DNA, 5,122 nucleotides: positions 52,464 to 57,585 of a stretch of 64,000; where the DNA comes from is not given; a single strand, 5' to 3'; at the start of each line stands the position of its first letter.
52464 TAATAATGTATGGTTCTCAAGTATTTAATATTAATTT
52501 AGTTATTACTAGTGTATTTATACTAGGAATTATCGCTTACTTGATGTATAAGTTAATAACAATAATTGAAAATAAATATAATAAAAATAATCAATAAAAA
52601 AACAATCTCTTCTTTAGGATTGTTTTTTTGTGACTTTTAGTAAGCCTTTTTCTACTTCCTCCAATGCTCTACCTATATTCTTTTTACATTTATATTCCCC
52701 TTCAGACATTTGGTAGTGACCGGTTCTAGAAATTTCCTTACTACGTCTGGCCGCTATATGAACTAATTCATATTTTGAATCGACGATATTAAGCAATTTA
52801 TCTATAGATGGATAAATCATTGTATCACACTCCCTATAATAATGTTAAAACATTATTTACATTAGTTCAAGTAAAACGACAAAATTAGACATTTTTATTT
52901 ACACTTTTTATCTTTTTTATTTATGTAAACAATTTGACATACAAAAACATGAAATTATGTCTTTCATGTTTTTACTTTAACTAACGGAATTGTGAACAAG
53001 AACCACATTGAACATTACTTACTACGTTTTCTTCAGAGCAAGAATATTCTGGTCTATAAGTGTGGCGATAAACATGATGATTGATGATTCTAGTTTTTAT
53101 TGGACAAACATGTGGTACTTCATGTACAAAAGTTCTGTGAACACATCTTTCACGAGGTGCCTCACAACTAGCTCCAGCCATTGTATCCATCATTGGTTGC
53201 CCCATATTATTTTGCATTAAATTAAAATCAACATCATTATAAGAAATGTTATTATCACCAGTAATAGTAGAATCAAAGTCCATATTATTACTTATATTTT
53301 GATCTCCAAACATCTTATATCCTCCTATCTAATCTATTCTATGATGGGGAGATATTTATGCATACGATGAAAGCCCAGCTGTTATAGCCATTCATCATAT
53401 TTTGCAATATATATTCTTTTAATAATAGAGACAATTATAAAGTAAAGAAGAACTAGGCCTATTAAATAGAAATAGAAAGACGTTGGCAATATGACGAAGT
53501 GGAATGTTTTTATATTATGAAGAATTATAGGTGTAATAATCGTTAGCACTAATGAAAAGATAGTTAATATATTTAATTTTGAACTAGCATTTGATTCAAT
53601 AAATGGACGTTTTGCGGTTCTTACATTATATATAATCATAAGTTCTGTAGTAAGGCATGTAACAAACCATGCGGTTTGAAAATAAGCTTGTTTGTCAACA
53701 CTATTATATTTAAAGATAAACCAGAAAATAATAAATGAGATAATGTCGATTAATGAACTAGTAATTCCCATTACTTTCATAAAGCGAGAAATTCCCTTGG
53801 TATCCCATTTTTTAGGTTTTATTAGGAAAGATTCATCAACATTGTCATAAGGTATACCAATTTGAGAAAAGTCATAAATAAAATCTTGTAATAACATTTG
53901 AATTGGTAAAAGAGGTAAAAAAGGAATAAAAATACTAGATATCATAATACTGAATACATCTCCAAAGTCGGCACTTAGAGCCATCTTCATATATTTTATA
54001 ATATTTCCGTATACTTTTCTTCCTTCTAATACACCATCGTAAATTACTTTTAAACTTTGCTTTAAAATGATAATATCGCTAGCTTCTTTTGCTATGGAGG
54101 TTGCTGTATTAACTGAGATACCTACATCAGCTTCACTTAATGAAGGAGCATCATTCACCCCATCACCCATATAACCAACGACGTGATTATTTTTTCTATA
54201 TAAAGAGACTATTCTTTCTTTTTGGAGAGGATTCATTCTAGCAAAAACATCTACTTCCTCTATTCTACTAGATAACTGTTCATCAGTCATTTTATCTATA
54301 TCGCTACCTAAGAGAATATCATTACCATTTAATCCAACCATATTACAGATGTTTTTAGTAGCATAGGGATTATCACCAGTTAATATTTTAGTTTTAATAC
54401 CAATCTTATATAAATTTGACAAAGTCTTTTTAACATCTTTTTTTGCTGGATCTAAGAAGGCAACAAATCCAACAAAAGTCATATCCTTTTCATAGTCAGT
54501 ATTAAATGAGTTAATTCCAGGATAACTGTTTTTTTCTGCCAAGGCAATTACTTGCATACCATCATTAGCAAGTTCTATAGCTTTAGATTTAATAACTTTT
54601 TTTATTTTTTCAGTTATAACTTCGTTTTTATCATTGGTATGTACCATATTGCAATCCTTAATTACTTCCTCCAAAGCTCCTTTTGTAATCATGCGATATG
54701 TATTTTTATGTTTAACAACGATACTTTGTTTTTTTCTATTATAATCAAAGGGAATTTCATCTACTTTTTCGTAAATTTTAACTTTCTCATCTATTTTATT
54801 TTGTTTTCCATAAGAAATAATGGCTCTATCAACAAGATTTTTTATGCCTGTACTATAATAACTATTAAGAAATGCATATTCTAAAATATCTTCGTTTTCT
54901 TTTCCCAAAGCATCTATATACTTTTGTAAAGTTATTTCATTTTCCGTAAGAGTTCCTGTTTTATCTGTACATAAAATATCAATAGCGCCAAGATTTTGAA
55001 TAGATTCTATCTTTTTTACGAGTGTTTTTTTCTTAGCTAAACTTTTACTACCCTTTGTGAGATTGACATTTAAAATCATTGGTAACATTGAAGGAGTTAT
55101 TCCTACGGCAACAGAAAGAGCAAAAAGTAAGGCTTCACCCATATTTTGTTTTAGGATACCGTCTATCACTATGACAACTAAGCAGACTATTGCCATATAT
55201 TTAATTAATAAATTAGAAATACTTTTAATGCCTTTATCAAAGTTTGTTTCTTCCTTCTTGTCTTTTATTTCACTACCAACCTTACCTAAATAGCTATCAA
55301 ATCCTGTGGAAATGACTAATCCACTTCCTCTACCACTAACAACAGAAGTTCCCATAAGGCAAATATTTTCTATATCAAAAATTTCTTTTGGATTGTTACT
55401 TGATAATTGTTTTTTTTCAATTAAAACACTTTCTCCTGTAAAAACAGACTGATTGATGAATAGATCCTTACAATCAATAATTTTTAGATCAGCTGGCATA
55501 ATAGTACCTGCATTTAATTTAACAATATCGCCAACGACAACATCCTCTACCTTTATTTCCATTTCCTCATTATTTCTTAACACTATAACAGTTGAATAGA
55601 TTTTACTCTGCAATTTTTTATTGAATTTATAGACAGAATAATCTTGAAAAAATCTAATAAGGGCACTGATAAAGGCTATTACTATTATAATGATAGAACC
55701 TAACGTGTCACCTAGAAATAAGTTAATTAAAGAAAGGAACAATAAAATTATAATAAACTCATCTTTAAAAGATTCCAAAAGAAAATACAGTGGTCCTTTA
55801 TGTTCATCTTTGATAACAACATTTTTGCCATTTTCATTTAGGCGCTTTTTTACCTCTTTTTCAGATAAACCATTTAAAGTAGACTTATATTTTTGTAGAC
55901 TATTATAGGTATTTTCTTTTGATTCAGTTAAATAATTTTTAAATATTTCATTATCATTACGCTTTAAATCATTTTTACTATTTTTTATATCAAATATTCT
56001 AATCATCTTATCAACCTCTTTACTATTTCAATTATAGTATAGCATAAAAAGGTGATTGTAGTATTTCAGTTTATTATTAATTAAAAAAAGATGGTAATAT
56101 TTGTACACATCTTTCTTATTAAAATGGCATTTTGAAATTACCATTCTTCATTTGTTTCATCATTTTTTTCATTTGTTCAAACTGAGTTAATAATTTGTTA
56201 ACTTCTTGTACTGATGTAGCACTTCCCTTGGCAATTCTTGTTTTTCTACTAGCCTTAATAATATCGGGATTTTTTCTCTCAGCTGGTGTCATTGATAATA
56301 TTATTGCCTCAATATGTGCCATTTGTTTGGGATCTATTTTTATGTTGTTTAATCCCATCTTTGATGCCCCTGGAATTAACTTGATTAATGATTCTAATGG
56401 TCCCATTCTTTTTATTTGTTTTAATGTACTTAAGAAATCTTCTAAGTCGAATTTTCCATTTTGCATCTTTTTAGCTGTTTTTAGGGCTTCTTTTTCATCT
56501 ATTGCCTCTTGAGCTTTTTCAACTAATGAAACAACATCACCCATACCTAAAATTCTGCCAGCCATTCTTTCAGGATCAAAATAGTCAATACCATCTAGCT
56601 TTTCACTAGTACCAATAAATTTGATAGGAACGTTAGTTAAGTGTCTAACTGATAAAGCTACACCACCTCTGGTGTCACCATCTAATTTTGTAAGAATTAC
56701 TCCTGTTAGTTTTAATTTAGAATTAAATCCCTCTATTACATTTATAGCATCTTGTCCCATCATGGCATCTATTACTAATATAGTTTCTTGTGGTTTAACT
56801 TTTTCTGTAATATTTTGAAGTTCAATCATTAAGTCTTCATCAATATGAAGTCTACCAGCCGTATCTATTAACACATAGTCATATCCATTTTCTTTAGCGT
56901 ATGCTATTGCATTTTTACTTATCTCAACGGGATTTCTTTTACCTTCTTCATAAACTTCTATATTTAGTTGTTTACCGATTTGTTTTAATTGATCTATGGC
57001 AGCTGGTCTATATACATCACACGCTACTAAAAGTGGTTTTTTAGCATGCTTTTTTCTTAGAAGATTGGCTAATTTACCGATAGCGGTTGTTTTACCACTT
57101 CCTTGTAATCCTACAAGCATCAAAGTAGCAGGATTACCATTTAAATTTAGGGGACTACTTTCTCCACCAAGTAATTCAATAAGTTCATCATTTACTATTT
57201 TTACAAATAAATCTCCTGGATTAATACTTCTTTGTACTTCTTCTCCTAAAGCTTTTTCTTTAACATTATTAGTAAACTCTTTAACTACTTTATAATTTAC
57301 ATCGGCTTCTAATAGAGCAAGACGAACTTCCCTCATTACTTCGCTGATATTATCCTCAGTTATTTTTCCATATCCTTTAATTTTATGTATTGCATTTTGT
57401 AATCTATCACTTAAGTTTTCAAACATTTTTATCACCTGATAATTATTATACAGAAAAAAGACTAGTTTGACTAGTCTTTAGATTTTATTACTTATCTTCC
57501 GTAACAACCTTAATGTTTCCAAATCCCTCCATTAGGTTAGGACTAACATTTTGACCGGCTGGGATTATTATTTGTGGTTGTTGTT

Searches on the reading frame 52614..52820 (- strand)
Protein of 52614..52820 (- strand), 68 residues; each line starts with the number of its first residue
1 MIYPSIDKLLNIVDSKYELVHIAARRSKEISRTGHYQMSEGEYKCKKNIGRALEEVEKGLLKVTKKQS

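Call 71: search_protein_families(library=pfam, proteins=[window:52614-52820:-], max_evalue=0.001)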
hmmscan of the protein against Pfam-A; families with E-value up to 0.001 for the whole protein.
window:52614-52820:- (68 aa): 1 family
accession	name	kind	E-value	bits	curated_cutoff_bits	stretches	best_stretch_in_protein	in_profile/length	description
PF01192.27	RNA_pol_Rpb6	-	3.3e-12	46.7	26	1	8-62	1-52/53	RNA polymerase Rpb6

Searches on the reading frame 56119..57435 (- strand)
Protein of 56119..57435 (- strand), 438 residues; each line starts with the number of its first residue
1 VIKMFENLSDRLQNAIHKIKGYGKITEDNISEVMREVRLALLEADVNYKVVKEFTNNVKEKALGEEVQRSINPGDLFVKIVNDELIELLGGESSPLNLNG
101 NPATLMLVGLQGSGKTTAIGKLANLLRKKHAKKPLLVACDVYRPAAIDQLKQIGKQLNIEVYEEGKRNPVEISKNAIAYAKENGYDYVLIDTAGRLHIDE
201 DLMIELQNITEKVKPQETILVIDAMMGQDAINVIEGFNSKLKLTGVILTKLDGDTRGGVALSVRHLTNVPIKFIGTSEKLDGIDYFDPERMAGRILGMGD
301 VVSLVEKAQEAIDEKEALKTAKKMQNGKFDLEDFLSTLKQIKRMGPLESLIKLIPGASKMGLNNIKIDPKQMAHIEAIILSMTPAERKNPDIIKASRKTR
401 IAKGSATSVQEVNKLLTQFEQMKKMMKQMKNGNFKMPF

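Call 3: search_protein_families(library=pfam, proteins=[window:56119-57435:-], max_evalue=0.01)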
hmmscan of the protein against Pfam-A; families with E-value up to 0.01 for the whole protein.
window:56119-57435:- (438 aa): 14 families
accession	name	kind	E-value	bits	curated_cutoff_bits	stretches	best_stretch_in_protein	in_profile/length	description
PF00448.28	SRP54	-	1.2e-74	250.6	22.7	1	103-297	2-196/196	SRP54-type protein, GTPase domain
PF02978.25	SRP_SPB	-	3.3e-35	120.8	27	1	328-426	1-91/91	Signal peptide binding domain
PF02881.24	SRP54_N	-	3.7e-24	85.2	22.4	1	8-85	1-75/75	SRP54-type protein, helical bundle domain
PF02492.25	cobW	-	1.9e-06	28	20.7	1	105-252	3-154/180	CobW/HypB/UreG, nucleotide-binding domain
PF13191.12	AAA_16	-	8.3e-05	23.6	32.6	1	100-225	22-141/167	AAA ATPase domain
PF01656.29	CbiA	-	0.0001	22.7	25.4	1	112-256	9-88/125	CobQ/CobB/MinD/ParA nucleotide binding domain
PF06414.18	Zeta_toxin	-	0.00012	22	22.3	1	100-193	14-103/199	Zeta toxin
PF13401.12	AAA_22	-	0.00015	22.5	27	1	104-220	7-120/130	AAA domain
PF13207.12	AAA_17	-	0.00057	20.6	27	1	108-223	1-109/136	AAA domain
PF13614.12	AAA_31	-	0.0011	19.4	27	0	170-197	104-130/177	AAA domain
PF10199.14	Adaptin_binding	-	0.0048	18.1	32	0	403-432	57-86/98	Alpha and gamma adaptin binding protein p34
PF04851.21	ResIII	-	0.0057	17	22.5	0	101-163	22-82/164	Type III restriction enzyme, res subunit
PF13479.12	AAA_24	-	0.0058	16.9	27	0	103-196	3-76/195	AAA domain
PF07693.20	KAP_NTPase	-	0.01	15.6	20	0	100-188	18-106/293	KAP family P-loop domain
